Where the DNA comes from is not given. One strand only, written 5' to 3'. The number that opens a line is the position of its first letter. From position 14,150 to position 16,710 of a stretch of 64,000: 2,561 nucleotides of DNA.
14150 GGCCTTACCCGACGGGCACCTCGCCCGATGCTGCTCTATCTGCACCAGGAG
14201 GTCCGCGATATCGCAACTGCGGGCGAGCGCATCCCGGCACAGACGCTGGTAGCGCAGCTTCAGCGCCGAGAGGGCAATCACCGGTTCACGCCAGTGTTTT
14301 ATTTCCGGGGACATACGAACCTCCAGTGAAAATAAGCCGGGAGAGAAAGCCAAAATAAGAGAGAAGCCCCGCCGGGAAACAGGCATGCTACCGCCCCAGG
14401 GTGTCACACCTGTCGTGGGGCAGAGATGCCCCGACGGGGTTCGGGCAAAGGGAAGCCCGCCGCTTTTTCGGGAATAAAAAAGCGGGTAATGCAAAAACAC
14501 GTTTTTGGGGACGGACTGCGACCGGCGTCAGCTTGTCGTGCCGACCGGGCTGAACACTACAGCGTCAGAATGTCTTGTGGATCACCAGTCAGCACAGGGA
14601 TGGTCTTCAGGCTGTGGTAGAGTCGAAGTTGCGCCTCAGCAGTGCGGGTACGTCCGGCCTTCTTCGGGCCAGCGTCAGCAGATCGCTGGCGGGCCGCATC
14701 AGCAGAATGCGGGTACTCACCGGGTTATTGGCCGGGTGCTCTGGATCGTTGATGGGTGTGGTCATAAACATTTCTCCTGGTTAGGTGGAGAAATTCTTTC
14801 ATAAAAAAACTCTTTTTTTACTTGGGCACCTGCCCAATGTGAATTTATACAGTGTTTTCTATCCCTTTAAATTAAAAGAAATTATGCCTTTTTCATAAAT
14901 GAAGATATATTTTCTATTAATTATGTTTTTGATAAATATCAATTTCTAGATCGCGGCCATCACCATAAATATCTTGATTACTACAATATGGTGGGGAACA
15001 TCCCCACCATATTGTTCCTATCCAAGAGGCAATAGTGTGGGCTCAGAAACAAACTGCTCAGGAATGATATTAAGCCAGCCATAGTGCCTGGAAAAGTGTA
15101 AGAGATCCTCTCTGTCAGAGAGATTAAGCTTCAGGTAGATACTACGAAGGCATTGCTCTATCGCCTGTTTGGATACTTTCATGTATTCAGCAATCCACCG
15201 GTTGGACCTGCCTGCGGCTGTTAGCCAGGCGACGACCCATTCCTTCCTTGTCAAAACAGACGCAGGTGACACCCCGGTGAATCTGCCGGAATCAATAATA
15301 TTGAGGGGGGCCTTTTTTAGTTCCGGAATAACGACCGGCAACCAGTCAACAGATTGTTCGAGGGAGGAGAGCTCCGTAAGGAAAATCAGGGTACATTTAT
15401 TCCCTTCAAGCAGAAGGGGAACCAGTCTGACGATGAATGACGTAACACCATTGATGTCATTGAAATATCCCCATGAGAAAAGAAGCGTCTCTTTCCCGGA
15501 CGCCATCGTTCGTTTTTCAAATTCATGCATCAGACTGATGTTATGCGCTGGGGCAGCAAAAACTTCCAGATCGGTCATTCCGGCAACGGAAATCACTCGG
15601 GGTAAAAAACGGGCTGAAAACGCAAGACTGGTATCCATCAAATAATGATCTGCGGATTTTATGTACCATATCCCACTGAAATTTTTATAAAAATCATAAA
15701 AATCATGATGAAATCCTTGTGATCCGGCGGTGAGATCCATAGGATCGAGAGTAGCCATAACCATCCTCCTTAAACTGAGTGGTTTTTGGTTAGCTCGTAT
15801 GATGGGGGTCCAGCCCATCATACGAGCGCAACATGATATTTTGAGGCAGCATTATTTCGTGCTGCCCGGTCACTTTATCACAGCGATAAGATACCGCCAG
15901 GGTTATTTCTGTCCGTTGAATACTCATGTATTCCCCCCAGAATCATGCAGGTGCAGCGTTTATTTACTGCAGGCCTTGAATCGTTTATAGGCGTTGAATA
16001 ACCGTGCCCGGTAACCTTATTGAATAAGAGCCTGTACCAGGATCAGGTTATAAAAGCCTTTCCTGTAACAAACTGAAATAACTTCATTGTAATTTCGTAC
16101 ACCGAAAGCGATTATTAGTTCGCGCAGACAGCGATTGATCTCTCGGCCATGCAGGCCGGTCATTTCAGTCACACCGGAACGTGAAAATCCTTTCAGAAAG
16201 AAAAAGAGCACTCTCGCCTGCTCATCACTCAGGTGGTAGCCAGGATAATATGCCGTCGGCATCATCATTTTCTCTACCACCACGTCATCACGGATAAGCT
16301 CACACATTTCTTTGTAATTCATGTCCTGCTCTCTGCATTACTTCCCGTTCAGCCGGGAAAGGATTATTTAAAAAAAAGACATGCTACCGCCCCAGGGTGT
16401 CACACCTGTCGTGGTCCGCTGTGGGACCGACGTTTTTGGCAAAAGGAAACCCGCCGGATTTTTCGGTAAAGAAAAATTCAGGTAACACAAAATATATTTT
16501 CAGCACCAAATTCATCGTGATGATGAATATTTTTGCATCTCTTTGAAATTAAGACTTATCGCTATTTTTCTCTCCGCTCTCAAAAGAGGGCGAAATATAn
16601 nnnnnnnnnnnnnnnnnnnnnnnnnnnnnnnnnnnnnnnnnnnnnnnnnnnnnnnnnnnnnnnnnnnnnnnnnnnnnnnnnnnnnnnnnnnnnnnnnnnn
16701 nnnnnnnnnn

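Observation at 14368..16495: Conserved ~120-bp leader element with covarying hairpin upstream of two unrelated small regulator genes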

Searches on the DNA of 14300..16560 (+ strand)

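Call 6: search_dna_similar(query=window:14300-16560:+, collection=ecoli_genomes, mode=near, max_rows=20)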
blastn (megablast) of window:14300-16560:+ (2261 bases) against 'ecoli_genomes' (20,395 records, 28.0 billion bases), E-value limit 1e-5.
No match.

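Call 11: search_dna_similar(query=window:14375-14500:+, collection=plasmids, mode=distant, max_rows=60, max_evalue=0.01)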
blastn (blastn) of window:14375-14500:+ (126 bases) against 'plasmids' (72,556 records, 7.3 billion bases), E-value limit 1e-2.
Records with a match: 23; places in all: 23; records where one place covers at least 80% of the query: 16.
Best place of each record, by identity: 90-95% 5; 80-90% 18.
By first word of the organism name: Enterobacter 10; Klebsiella 9; Escherichia 2; Pantoea 2.
By predicted mobility (MOB-suite, as given by PLSDB): mobilizable 17; non-mobilizable 5; conjugative 1.
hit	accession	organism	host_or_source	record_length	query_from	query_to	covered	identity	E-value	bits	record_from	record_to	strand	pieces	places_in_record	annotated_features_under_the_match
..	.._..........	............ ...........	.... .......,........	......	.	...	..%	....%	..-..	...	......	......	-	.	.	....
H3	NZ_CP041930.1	Klebsiella pneumoniae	Homo sapiens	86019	6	122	93%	80.5%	1e-19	103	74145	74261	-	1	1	none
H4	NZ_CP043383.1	Enterobacter hormaechei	Homo sapiens,pure culture,blood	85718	6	122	93%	80.5%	1e-19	103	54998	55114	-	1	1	none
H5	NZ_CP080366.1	Klebsiella pneumoniae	Homo sapiens,pure culture,sputum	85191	6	122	93%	80.5%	1e-19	103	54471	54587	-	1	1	none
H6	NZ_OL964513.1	Enterobacter cloacae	-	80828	6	122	93%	80.5%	1e-19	103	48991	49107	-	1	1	none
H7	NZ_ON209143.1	Enterobacter hormaechei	-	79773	6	122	93%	80.5%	1e-19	103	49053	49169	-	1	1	none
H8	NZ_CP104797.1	Klebsiella pneumoniae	Homo sapiens,pure culture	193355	6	122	93%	80.5%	1e-19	103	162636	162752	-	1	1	none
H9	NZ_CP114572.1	Enterobacter hormaechei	Hydrothorax and ascites,Henan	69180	6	122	93%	80.5%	1e-19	103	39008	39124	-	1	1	none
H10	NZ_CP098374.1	Escherichia coli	Homo sapiens,urine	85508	6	122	93%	80.5%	1e-19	103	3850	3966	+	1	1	none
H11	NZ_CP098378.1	Escherichia coli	Homo sapiens,urine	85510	6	122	93%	80.5%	1e-19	103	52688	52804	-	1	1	none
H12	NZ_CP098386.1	Klebsiella pneumoniae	Homo sapiens,sputum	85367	6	122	93%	80.5%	1e-19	103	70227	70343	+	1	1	none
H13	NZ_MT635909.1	Klebsiella pneumoniae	-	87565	6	122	93%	80.5%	1e-19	103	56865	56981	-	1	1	none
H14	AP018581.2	Klebsiella pneumoniae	Homo sapiens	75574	6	122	93%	80.5%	1e-19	103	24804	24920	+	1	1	none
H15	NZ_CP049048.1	Enterobacter hormaechei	Homo sapiens,single culture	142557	6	122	93%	80.5%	1e-19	103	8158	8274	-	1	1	none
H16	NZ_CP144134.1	Klebsiella pneumoniae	-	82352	6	122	93%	80.5%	1e-19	103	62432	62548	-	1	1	none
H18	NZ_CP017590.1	Pantoea stewartii subsp. stewartii DC283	Zea mays,Strain was received from ...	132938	6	98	74%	85.1%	3e-20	104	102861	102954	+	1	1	none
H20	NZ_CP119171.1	Enterobacter mori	Paris polyphylla,cell culture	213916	9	46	30%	92.1%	1e-5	56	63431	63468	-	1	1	none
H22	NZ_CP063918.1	Klebsiella variicola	Human fecal samples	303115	13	46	27%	94.1%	5e-5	54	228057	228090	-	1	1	none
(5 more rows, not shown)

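Call 12: get_annotated_region(hit=H3, flank=4000)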
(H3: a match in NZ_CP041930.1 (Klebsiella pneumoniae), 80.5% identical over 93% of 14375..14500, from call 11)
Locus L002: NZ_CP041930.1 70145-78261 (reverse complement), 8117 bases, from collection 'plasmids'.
description: Klebsiella pneumoniae strain 18-2374 plasmid pSECR18-2374C, complete sequence
organism: Klebsiella pneumoniae (NCBI taxid 573)
taxonomy: Bacteria; Pseudomonadota; Gammaproteobacteria; Enterobacterales; Enterobacteriaceae; Klebsiella; Klebsiella pneumoniae
host: -; source: Homo sapiens; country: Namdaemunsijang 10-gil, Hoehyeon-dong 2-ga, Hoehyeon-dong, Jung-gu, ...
typing (MOB-suite, as given by PLSDB): mobilizable; replicon rep_cluster_2183; relaxase MOBF
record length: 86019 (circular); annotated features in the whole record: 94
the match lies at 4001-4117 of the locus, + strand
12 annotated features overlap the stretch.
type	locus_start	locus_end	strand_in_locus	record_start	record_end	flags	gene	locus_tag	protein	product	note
CDS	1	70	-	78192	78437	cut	-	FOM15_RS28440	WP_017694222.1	hypothetical protein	-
CDS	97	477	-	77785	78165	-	-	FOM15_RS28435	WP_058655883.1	hypothetical protein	-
CDS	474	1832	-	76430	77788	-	-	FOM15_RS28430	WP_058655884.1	TrbI/VirB10 family protein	-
CDS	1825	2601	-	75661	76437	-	traK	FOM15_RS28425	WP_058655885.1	type-F conjugative transfer system secretin TraK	-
CDS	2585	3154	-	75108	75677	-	traE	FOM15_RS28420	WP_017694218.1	type IV conjugative transfer system protein TraE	-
CDS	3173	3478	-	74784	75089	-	traL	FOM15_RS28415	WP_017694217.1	type IV conjugative transfer system protein TraL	-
CDS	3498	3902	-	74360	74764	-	-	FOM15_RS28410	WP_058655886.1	type IV conjugative transfer system pilin TraA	-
CDS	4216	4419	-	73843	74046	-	-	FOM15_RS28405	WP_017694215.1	TraY domain-containing protein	-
CDS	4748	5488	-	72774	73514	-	-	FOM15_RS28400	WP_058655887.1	LuxR C-terminal-related transcriptional regulator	GO:0006355 - regulation of DNA-templated transcription [Evidence IEA]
CDS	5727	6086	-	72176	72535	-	-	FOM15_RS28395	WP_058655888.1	relaxosome protein TraM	-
CDS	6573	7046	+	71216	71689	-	-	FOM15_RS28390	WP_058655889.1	transglycosylase SLT domain-containing protein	-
CDS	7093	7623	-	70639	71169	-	-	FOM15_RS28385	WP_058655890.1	antirestriction protein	-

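Call 13: get_annotated_region(hit=H18, flank=4000)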
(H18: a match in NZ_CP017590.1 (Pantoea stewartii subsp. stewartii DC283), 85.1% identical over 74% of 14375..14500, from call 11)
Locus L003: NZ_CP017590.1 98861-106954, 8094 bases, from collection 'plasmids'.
description: Pantoea stewartii subsp. stewartii DC283 plasmid pDSJ09, complete sequence
organism: Pantoea stewartii subsp. stewartii DC283 (NCBI taxid 660596)
taxonomy: Bacteria; Pseudomonadota; Gammaproteobacteria; Enterobacterales; Erwiniaceae; Pantoea; Pantoea stewartii; Pantoea stewartii subsp. stewartii DC283
host: -; source: Zea mays,Strain was received from Susanne von Bodman laboratory in University of Connecticut; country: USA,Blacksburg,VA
typing (MOB-suite, as given by PLSDB): conjugative; replicon IncFII,IncFII,rep_cluster_2183; relaxase MOBF; mating-pair formation MPF_T
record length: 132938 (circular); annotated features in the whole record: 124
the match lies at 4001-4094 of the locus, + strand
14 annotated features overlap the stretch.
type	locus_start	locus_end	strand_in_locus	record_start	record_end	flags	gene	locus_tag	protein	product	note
CDS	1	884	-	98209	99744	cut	-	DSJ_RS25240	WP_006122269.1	IS66 family transposase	-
CDS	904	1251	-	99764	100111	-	tnpB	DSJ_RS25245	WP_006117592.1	IS66 family insertion sequence element accessory protein TnpB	-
CDS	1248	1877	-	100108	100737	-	tnpA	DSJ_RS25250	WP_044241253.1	IS66-like element accessory protein TnpA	GO:0006313 - DNA transposition [Evidence IEA]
CDS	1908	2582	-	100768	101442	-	-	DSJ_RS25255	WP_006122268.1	type-F conjugative transfer system secretin TraK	-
CDS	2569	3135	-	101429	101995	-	traE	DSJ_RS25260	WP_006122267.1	type IV conjugative transfer system protein TraE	-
CDS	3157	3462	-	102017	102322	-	traL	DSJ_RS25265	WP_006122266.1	type IV conjugative transfer system protein TraL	-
CDS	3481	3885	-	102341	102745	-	-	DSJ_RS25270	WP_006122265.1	type IV conjugative transfer system pilin TraA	-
CDS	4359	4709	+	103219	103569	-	-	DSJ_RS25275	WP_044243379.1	hypothetical protein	-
CDS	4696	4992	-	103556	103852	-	-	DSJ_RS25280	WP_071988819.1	TraY domain-containing protein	-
CDS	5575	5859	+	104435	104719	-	-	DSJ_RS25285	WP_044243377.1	DUF1778 domain-containing protein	-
CDS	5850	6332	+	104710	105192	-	-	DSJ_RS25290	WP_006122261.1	GNAT family N-acetyltransferase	-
CDS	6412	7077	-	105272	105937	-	-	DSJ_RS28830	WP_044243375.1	LuxR C-terminal-related transcriptional regulator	GO:0006355 - regulation of DNA-templated transcription [Evidence IEA]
CDS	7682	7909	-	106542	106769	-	-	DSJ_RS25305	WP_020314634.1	hypothetical protein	-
CDS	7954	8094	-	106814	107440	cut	-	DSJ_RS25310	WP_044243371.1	ParA family protein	-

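Call 14: get_annotated_region(hit=H20, flank=4000)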
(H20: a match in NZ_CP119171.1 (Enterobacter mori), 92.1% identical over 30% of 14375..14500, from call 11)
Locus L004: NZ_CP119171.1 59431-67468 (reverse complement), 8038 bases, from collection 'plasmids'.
description: Enterobacter mori strain LgD10 plasmid unnamed, complete sequence
organism: Enterobacter mori (NCBI taxid 539813)
taxonomy: Bacteria; Pseudomonadota; Gammaproteobacteria; Enterobacterales; Enterobacteriaceae; Enterobacter; Enterobacter mori
host: -; source: Paris polyphylla,cell culture; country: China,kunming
typing (MOB-suite, as given by PLSDB): non-mobilizable
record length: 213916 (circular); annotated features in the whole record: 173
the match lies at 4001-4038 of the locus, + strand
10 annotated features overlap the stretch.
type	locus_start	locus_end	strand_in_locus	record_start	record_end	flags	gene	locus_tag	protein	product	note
CDS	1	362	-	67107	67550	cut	traV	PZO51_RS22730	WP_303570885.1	type IV conjugative transfer system lipoprotein TraV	-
CDS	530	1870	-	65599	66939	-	-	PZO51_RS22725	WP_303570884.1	TrbI/VirB10 family protein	-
CDS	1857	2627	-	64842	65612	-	traK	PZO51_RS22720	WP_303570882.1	type-F conjugative transfer system secretin TraK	-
CDS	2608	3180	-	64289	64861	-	traE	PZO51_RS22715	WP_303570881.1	type IV conjugative transfer system protein TraE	-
CDS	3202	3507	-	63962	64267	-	traL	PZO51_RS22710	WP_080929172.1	type IV conjugative transfer system protein TraL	-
CDS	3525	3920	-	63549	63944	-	-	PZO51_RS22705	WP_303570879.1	type IV conjugative transfer system pilin TraA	-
CDS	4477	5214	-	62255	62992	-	-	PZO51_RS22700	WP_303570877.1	helix-turn-helix transcriptional regulator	GO:0006355 - regulation of DNA-templated transcription [Evidence IEA]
CDS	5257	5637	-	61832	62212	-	-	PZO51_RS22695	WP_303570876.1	relaxosome protein TraM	-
CDS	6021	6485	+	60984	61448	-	-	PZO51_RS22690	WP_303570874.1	transglycosylase SLT domain-containing protein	-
CDS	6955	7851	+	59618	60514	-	-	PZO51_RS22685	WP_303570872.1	LysR family transcriptional regulator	-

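Call 15: get_annotated_region(hit=H22, flank=4000)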
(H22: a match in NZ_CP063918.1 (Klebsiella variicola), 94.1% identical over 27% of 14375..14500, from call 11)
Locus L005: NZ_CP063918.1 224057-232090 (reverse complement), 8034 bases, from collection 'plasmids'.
description: Klebsiella variicola strain BM374-1 plasmid pBM374-1, complete sequence
organism: Klebsiella variicola (NCBI taxid 244366)
taxonomy: Bacteria; Pseudomonadota; Gammaproteobacteria; Enterobacterales; Enterobacteriaceae; Klebsiella; Klebsiella variicola
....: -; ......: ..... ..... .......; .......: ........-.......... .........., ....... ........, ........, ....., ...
typing (MOB-suite, as given by PLSDB): non-mobilizable
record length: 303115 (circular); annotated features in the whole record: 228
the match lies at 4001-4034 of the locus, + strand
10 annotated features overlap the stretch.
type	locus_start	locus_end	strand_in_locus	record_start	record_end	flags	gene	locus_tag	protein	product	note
CDS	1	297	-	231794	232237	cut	traV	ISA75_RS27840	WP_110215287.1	type IV conjugative transfer system lipoprotein TraV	-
CDS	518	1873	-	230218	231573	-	-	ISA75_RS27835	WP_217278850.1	TrbI/VirB10 family protein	-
CDS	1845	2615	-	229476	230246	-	traK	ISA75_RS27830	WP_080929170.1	type-F conjugative transfer system secretin TraK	-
CDS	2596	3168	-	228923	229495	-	traE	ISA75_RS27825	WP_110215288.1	type IV conjugative transfer system protein TraE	-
CDS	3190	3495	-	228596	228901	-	traL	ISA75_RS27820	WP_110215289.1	type IV conjugative transfer system protein TraL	-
CDS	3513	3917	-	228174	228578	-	-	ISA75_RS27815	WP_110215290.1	type IV conjugative transfer system pilin TraA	-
CDS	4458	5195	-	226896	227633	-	-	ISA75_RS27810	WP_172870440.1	LuxR C-terminal-related transcriptional regulator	GO:0006355 - regulation of DNA-templated transcription [Evidence IEA]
CDS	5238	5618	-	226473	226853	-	-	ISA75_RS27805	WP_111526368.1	relaxosome protein TraM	-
CDS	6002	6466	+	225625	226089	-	-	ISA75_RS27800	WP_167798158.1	transglycosylase SLT domain-containing protein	-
CDS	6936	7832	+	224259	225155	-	-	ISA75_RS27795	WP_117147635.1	LysR family transcriptional regulator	-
